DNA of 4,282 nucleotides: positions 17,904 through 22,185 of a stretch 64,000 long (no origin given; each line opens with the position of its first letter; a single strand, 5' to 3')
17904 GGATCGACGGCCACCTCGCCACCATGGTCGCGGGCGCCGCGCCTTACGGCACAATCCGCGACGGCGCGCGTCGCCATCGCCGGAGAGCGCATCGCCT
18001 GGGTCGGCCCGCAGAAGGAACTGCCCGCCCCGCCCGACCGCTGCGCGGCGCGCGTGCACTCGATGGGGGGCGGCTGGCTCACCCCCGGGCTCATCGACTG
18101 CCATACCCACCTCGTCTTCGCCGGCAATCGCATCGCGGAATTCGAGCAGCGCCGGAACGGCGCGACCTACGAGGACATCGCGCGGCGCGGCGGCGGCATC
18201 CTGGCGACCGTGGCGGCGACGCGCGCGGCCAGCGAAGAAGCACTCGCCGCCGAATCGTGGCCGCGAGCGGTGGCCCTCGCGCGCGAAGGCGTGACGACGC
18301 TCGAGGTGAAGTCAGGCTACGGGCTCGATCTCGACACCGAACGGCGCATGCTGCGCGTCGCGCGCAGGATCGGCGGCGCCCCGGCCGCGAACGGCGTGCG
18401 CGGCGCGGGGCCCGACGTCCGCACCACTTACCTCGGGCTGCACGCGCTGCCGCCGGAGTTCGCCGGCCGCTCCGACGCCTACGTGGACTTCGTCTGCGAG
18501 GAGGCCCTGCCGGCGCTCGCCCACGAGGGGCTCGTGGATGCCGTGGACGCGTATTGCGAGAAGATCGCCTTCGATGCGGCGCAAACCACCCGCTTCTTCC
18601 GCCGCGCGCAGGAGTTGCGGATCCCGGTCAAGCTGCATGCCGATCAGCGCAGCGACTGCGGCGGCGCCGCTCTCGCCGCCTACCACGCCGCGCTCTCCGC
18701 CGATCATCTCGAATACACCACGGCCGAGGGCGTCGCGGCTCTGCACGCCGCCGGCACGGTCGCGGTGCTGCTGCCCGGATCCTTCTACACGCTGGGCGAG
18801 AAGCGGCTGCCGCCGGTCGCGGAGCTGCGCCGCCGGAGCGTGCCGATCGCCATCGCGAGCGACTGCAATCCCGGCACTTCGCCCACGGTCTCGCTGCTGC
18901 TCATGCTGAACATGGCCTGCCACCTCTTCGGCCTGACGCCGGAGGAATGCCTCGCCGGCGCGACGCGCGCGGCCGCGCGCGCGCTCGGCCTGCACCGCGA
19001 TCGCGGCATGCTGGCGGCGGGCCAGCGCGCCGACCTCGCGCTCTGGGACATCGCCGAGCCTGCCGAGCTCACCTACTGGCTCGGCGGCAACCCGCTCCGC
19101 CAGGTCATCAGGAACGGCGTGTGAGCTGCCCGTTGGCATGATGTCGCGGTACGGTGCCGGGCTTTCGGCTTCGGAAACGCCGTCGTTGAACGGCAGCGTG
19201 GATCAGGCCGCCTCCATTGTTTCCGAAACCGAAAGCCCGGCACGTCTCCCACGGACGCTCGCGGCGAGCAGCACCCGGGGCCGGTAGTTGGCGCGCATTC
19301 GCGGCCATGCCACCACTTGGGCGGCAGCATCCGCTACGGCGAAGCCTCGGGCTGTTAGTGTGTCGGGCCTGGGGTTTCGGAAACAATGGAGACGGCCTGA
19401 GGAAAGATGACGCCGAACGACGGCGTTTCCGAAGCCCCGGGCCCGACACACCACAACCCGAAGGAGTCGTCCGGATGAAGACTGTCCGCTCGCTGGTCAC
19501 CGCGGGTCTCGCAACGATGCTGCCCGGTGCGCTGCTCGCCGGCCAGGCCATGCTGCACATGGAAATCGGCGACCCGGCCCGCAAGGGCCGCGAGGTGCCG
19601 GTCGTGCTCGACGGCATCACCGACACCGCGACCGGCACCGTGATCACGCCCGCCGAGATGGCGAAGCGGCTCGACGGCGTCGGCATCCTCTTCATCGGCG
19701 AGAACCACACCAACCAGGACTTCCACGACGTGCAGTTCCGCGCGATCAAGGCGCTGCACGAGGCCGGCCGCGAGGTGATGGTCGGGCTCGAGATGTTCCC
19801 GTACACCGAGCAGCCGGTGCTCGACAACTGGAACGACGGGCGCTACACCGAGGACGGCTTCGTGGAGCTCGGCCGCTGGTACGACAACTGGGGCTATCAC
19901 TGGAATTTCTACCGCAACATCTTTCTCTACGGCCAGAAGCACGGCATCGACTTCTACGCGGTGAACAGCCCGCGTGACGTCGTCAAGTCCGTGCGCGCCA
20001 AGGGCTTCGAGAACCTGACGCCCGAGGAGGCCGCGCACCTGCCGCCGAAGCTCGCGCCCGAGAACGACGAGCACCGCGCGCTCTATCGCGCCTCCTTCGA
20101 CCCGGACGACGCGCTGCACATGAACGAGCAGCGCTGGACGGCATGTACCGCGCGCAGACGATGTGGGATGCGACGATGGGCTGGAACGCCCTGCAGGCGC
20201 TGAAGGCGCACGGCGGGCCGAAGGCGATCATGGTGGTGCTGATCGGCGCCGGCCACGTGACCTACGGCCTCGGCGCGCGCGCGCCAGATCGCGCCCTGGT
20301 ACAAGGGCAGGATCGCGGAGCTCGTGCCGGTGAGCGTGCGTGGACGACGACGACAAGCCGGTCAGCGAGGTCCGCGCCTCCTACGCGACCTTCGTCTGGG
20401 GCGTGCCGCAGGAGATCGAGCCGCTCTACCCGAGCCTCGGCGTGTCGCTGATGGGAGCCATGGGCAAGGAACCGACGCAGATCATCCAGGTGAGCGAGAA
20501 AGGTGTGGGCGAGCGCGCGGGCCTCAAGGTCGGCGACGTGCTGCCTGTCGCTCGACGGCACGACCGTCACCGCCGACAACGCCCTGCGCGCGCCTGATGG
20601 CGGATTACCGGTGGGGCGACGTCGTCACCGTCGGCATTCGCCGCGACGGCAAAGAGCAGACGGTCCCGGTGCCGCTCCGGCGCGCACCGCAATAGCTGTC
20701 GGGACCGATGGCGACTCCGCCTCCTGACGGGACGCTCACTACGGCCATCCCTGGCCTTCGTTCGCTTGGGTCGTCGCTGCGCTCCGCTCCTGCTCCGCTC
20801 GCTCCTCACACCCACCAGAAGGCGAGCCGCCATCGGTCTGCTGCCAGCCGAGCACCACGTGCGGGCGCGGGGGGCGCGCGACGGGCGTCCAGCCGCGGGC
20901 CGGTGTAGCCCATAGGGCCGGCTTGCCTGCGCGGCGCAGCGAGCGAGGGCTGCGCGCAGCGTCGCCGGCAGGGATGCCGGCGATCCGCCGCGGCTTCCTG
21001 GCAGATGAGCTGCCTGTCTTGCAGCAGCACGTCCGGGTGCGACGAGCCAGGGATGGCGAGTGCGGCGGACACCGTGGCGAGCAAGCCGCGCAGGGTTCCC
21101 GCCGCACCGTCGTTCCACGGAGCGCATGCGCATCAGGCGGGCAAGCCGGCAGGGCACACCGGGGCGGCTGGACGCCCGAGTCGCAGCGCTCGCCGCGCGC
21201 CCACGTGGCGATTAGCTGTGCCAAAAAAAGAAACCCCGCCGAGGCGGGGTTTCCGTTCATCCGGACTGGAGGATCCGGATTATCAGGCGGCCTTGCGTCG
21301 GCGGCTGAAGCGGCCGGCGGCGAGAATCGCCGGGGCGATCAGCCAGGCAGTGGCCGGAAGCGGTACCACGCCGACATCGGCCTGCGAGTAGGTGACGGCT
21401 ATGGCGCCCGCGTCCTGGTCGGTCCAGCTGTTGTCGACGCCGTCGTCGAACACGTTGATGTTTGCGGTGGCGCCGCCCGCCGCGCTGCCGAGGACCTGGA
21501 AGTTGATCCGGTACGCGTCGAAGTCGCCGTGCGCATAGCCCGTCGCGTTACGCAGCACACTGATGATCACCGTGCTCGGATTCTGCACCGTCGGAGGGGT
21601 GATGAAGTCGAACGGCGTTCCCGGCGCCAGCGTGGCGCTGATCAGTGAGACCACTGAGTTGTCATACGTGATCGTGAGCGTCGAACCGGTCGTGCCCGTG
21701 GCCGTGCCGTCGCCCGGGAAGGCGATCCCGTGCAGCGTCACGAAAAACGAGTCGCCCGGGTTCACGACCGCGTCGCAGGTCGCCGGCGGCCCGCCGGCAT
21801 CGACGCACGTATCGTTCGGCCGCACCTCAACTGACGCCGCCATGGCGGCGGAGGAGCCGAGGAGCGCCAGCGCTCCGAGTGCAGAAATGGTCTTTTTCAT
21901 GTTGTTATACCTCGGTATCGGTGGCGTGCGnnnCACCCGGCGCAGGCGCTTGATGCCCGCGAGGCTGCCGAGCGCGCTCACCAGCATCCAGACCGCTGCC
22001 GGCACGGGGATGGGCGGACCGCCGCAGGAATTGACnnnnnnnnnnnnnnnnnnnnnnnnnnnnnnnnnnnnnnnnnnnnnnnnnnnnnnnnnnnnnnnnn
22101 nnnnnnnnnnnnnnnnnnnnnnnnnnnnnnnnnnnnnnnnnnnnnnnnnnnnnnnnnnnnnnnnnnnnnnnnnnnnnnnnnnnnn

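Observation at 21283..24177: Putative cohesin-dockerin surface-tethering module in a Gram-negative: two PEP-CTERM-anchored cohesin-like proteins next to a dockerin protein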

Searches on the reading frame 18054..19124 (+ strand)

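Call 16: search_protein_families(library=pfam, proteins=[window:18054-19124:+], max_evalue=0.001)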
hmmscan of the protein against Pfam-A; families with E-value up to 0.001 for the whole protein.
window:18054-19124:+ (356 aa): 2 families
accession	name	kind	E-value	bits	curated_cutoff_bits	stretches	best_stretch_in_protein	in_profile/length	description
PF07969.17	Amidohydro_3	-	7.1e-16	59.2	29.7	1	170-337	256-449/472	Amidohydrolase family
PF01979.26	Amidohydro_1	-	7.8e-15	55.4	25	1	9-355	2-342/345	Amidohydrolase family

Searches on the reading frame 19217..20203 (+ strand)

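Call 16: search_protein_families(library=pfam, proteins=[window:19217-20203:+], max_evalue=0.001)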
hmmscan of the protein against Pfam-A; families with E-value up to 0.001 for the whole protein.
window:19217-20203:+ (328 aa): 1 family
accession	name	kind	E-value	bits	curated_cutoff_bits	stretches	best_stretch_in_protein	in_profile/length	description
PF04187.18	Cofac_haem_bdg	-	3e-36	125.8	27.7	1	148-304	1-162/213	Haem-binding uptake, Tiki superfamily, ChaN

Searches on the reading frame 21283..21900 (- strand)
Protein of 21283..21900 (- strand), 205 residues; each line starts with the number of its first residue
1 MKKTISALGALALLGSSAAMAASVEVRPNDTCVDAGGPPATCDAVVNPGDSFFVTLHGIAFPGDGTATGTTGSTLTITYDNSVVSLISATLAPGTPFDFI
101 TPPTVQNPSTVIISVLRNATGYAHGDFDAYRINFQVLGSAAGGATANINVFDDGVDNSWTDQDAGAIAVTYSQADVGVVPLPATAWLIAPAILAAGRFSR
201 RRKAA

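Call 3: search_protein_families(library=pfam, proteins=[window:21283-21900:-], max_evalue=1)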
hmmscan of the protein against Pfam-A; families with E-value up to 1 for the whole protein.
window:21283-21900:- (205 aa): 1 family
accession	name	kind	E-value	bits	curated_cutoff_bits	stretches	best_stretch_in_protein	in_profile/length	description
PF08139.17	LPAM_1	-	0.3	12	20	1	1-14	1-14/18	Prokaryotic membrane lipoprotein lipid attachment site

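Call 4: search_protein_families(library=ncbifam, proteins=[window:21283-21900:-], max_evalue=1)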
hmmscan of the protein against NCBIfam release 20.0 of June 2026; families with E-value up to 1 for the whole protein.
window:21283-21900:- (205 aa): 5 families
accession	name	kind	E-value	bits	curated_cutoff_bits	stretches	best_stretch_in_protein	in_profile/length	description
NF033554.9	floc_PepA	equivalog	0.017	14.9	80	1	83-203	151-261/261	flocculation-associated PEP-CTERM protein PepA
NF053514.2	JUQZ_fam_ocin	equivalog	0.024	14.9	40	1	1-87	1-74/107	BLB8/JUQZ-1 family protein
TIGR03370.1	VPLPA-CTERM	domain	0.065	13.2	25.35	1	179-203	1-25/25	VPLPA-CTERM sorting domain-containing protein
NF040942.2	hypo_ExtJ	equivalog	0.18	12.2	52.5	0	1-23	1-23/77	selenite/tellurite reduction operon protein ExtJ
NF038129.1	PEP_NF038129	equivalog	0.18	11.6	65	1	130-202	126-194/194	NF038129 family PEP-CTERM protein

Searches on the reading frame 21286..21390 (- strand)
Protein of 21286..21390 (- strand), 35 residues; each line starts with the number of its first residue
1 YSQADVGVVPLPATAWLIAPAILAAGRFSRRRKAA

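Call 62: search_protein_families(library=ncbifam, proteins=[window:21286-21390:-], max_evalue=10)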
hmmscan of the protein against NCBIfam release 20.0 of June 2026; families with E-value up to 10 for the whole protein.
seq(35 aa): 3 families
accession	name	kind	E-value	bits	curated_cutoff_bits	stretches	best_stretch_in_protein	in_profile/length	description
TIGR03370.1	VPLPA-CTERM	domain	0.0014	18.6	25.35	1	9-33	1-25/25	VPLPA-CTERM sorting domain-containing protein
NF033554.9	floc_PepA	equivalog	0.0037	17.1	80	1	8-33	236-261/261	flocculation-associated PEP-CTERM protein PepA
NF041538.1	PEP_EDSA_1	subfamily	0.014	15.1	100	1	2-32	276-307/307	EDSAP-1 family PEP-CTERM protein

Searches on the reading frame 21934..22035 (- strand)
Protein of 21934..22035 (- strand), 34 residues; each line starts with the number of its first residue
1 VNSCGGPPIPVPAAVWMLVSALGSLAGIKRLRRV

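Call 62: search_protein_families(library=ncbifam, proteins=[window:21934-22035:-], max_evalue=10)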
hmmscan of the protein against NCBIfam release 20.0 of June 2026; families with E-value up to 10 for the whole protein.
seq(34 aa): 3 families
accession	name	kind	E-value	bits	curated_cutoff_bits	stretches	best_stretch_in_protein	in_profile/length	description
TIGR03370.1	VPLPA-CTERM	domain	1.1e-07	31.7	25.35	1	9-33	1-25/25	VPLPA-CTERM sorting domain-containing protein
TIGR03901.2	MYXO-CTERM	domain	0.042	14.2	20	1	4-33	6-32/34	MYXO-CTERM sorting domain-containing protein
NF033554.9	floc_PepA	equivalog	0.32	10.8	80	1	9-32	237-260/261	flocculation-associated PEP-CTERM protein PepA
